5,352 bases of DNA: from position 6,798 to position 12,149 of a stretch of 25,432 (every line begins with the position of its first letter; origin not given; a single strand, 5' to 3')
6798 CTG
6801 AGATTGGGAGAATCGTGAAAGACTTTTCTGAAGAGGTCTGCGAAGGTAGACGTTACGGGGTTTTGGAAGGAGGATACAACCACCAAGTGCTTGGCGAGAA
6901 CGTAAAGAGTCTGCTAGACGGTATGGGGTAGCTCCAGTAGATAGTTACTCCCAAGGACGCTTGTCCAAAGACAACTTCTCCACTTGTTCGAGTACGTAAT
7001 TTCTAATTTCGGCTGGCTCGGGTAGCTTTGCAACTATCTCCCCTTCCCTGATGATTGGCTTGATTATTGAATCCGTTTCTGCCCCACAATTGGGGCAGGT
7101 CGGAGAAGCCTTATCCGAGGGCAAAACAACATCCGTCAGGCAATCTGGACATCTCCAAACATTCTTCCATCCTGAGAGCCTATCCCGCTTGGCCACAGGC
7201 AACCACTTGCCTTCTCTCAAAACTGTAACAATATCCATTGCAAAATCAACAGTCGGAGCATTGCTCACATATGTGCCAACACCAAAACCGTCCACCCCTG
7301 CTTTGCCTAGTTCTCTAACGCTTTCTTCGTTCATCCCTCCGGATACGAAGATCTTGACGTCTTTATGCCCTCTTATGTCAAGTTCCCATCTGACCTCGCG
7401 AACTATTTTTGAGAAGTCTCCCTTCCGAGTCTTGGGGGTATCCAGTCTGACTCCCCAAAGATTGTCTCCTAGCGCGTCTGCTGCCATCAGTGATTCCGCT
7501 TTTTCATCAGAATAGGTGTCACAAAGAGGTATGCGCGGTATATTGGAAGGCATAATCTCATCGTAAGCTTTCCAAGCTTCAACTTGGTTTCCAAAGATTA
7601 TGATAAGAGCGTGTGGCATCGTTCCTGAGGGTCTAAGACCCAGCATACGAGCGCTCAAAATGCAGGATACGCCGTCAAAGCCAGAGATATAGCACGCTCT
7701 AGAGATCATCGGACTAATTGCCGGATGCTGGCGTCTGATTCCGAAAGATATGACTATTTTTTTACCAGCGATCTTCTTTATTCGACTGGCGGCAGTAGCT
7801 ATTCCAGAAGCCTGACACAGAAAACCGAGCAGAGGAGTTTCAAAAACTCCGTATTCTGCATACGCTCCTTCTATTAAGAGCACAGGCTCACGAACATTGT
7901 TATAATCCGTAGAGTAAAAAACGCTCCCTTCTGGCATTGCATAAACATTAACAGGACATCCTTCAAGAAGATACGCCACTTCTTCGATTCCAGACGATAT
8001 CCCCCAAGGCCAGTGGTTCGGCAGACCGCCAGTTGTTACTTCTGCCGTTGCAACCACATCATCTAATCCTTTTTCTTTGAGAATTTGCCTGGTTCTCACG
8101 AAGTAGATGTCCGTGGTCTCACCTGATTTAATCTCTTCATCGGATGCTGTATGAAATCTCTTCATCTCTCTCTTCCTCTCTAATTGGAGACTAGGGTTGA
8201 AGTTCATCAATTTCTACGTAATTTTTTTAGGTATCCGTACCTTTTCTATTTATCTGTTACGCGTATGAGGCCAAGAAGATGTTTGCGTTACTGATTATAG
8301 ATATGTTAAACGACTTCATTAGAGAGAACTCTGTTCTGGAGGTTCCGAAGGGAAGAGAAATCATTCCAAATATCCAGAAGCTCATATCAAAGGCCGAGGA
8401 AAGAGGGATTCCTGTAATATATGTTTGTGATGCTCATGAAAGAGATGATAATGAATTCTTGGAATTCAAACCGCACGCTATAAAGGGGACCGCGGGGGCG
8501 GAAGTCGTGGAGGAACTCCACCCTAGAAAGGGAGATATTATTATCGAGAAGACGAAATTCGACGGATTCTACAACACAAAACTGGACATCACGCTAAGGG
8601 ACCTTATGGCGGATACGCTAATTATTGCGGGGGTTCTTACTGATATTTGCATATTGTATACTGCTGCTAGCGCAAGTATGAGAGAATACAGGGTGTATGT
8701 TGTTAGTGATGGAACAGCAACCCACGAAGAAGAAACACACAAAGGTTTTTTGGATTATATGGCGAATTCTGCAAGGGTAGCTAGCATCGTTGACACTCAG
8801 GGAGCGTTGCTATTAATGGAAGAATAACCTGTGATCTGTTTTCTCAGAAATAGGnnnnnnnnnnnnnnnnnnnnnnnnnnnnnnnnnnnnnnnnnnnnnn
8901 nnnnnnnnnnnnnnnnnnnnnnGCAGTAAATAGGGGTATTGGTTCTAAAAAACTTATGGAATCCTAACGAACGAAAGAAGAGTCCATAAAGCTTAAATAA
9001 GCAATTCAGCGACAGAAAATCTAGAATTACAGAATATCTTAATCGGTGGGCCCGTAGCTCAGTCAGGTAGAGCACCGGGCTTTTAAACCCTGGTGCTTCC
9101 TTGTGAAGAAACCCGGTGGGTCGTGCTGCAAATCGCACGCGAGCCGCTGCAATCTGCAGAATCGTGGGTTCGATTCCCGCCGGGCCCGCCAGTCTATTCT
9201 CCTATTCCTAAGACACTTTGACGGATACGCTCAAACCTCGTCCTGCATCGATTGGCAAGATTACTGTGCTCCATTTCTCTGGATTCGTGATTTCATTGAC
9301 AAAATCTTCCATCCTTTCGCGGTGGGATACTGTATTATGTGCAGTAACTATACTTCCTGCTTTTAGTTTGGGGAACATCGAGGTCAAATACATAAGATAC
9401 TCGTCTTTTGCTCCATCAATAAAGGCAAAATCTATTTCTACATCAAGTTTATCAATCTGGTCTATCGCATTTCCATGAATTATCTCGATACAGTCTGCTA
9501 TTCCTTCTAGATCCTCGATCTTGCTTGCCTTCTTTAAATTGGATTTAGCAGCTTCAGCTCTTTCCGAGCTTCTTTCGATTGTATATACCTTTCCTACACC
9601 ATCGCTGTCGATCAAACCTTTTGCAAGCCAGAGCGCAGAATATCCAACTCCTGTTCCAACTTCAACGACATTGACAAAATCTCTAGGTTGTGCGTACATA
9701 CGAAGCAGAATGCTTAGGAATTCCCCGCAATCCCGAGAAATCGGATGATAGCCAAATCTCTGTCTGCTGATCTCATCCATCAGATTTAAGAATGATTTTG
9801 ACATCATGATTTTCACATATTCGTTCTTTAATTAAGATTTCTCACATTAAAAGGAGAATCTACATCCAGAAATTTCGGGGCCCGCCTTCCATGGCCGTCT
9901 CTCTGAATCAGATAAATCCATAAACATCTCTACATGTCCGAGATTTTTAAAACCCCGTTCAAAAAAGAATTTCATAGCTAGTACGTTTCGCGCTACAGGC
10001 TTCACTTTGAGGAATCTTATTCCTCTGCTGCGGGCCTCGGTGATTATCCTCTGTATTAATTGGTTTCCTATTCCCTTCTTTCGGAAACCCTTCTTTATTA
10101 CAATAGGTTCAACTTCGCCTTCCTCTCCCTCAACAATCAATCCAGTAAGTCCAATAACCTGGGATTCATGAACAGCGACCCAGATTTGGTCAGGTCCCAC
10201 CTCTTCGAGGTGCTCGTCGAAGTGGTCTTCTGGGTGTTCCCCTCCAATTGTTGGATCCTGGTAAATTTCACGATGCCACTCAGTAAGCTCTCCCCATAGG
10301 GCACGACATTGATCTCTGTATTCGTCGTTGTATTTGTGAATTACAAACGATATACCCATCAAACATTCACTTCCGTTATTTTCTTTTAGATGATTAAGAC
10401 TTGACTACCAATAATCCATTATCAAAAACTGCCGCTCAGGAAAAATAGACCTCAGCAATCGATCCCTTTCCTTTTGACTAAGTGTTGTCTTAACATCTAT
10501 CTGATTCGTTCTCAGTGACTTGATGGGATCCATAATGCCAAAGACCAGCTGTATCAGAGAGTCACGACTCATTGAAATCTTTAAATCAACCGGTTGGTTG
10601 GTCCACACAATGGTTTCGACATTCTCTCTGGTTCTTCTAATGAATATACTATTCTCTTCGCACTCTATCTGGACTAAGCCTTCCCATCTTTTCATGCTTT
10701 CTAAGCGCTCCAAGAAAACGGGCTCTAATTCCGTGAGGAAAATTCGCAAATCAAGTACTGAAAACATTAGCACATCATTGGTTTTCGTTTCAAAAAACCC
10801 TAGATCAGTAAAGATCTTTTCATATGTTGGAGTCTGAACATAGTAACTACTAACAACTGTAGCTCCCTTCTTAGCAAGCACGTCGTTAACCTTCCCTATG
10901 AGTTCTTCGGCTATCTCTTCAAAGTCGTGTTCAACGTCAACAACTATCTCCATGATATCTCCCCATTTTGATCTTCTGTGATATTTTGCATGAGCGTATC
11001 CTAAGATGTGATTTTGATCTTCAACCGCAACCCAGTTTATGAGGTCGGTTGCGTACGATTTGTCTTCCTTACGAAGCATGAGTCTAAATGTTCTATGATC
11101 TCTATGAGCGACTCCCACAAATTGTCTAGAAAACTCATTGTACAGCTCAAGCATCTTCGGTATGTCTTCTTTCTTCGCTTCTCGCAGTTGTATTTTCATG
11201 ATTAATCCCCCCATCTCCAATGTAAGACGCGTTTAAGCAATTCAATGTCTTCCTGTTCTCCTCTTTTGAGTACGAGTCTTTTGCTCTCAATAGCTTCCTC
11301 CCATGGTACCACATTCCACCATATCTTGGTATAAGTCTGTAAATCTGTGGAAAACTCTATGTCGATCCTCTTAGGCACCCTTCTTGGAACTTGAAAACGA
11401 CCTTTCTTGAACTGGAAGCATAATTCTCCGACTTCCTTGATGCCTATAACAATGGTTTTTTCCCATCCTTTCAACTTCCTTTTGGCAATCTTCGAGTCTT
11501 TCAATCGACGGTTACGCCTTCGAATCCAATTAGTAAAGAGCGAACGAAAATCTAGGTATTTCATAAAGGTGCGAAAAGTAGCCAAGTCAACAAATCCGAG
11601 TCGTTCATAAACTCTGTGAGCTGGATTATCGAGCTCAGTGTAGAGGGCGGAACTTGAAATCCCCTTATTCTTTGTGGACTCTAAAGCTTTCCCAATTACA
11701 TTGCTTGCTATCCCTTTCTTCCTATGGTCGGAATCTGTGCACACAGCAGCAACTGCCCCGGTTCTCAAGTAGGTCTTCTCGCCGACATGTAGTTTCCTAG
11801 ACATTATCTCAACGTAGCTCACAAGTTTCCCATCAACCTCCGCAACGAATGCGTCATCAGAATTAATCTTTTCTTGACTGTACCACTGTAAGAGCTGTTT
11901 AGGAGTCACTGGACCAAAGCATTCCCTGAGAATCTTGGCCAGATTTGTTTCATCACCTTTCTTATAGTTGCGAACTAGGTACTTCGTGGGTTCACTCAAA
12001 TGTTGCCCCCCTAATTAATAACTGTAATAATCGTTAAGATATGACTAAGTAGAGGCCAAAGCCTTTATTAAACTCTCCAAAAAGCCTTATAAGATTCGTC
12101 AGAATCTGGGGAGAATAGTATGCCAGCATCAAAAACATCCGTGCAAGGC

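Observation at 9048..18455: All three tRNA genes share a relaxed-motif intron at variable-loop position 46/47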

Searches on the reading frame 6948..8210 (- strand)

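Call 75: search_protein_families(library=pfam, proteins=[window:6948-8210:-], max_evalue=0.001)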
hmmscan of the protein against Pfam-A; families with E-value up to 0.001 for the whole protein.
window:6948-8210:- (421 aa): 2 families
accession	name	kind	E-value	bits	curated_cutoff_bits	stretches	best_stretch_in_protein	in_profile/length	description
PF01729.25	QRPTase_C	-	3.5e-24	85.9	23.1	1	137-326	1-169/169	Quinolinate phosphoribosyl transferase, C-terminal domain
PF02749.22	QRPTase_N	-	1e-16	61.4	27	1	34-135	1-82/82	Quinolinate phosphoribosyl transferase, N-terminal domain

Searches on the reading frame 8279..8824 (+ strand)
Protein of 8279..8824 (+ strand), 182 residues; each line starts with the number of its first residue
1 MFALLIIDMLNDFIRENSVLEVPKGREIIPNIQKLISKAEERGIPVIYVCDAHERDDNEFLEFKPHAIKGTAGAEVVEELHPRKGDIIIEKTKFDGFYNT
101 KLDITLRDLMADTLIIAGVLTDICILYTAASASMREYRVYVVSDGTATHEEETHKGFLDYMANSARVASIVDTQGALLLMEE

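Call 75: search_protein_families(library=pfam, proteins=[window:8279-8824:+], max_evalue=0.001)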
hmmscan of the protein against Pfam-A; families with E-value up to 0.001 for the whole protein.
window:8279-8824:+ (182 aa): 1 family
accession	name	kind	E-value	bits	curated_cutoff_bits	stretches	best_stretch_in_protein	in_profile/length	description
PF00857.26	Isochorismatase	-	5.3e-48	163.8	27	1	3-173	2-173/175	Isochorismatase domain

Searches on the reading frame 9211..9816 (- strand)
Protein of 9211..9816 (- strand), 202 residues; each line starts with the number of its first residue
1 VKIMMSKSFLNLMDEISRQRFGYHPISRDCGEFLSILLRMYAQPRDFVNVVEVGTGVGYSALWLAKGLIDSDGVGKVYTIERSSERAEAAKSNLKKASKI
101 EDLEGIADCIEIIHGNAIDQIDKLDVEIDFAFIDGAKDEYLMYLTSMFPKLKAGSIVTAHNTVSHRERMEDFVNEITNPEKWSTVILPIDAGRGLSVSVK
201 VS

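Call 75: search_protein_families(library=pfam, proteins=[window:9211-9816:-], max_evalue=0.001)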
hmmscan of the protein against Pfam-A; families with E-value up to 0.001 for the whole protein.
window:9211-9816:- (202 aa): 3 families
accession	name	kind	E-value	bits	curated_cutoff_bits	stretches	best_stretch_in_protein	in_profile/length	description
PF01596.23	Methyltransf_3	-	1.7e-17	63.8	22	1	16-167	18-160/204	O-methyltransferase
PF13578.12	Methyltransf_24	-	5.2e-14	53.4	26.3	1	51-161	1-104/105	Methyltransferase domain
PF01135.25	PCMT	-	0.00041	20.6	20.3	0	48-98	75-122/210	Protein-L-isoaspartate(D-aspartate) O-methyltransferase (PCMT)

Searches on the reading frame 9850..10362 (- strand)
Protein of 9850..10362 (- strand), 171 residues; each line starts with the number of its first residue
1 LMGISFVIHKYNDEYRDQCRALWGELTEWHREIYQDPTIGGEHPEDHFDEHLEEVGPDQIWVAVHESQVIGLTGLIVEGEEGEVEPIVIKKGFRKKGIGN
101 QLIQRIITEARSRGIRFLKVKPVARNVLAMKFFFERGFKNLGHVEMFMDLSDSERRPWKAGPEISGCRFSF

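Call 75: search_protein_families(library=pfam, proteins=[window:9850-10362:-], max_evalue=0.001)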
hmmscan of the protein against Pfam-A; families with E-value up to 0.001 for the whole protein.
window:9850-10362:- (171 aa): 4 families
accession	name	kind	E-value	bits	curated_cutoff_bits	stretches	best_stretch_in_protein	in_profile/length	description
PF00583.31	Acetyltransf_1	-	4.5e-14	53.2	20.7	1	25-138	3-116/116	Acetyltransferase (GNAT) family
PF13508.13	Acetyltransf_7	-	9.5e-11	42.4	27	1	58-139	3-83/84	Acetyltransferase (GNAT) domain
PF13673.13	Acetyltransf_10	-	2.4e-08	34.4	23.6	1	48-144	22-113/128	Acetyltransferase (GNAT) domain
PF08445.16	FR47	-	0.00081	19.8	22.1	0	68-141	8-80/86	FR47-like protein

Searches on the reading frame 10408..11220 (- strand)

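Call 75: search_protein_families(library=pfam, proteins=[window:10408-11220:-], max_evalue=0.001)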
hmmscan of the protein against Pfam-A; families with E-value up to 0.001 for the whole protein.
window:10408-11220:- (271 aa): 1 family
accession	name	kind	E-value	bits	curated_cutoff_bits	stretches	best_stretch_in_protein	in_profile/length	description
PF02036.22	SCP2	-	0.00011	22.9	21.3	1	172-244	12-87/101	SCP-2 sterol transfer family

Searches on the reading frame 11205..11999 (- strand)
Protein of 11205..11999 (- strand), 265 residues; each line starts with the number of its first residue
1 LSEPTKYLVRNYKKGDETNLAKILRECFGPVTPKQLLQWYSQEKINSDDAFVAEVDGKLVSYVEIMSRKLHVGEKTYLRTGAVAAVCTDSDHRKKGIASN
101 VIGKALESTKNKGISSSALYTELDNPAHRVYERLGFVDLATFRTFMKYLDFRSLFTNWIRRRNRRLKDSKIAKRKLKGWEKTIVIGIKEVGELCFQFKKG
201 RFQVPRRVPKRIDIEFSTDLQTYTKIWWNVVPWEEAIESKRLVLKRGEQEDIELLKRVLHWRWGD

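Call 75: search_protein_families(library=pfam, proteins=[window:11205-11999:-], max_evalue=0.001)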
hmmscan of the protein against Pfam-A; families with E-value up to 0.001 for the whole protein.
window:11205-11999:- (265 aa): 6 families
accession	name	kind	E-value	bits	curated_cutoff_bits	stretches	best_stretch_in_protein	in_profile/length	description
PF13527.13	Acetyltransf_9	-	2.7e-17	63.4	25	1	9-136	2-124/127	Acetyltransferase (GNAT) domain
PF00583.31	Acetyltransf_1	-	5.8e-13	49.6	20.7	1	22-136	6-116/116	Acetyltransferase (GNAT) family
PF13508.13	Acetyltransf_7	-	2.9e-10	40.8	27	1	48-137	3-83/84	Acetyltransferase (GNAT) domain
PF08445.16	FR47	-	9.1e-09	35.6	22.1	1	79-138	20-79/86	FR47-like protein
PF13673.13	Acetyltransf_10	-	2.1e-08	34.6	23.6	1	45-140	26-111/128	Acetyltransferase (GNAT) domain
PF02036.22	SCP2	-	0.00041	21.1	21.3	0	167-242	6-84/101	SCP-2 sterol transfer family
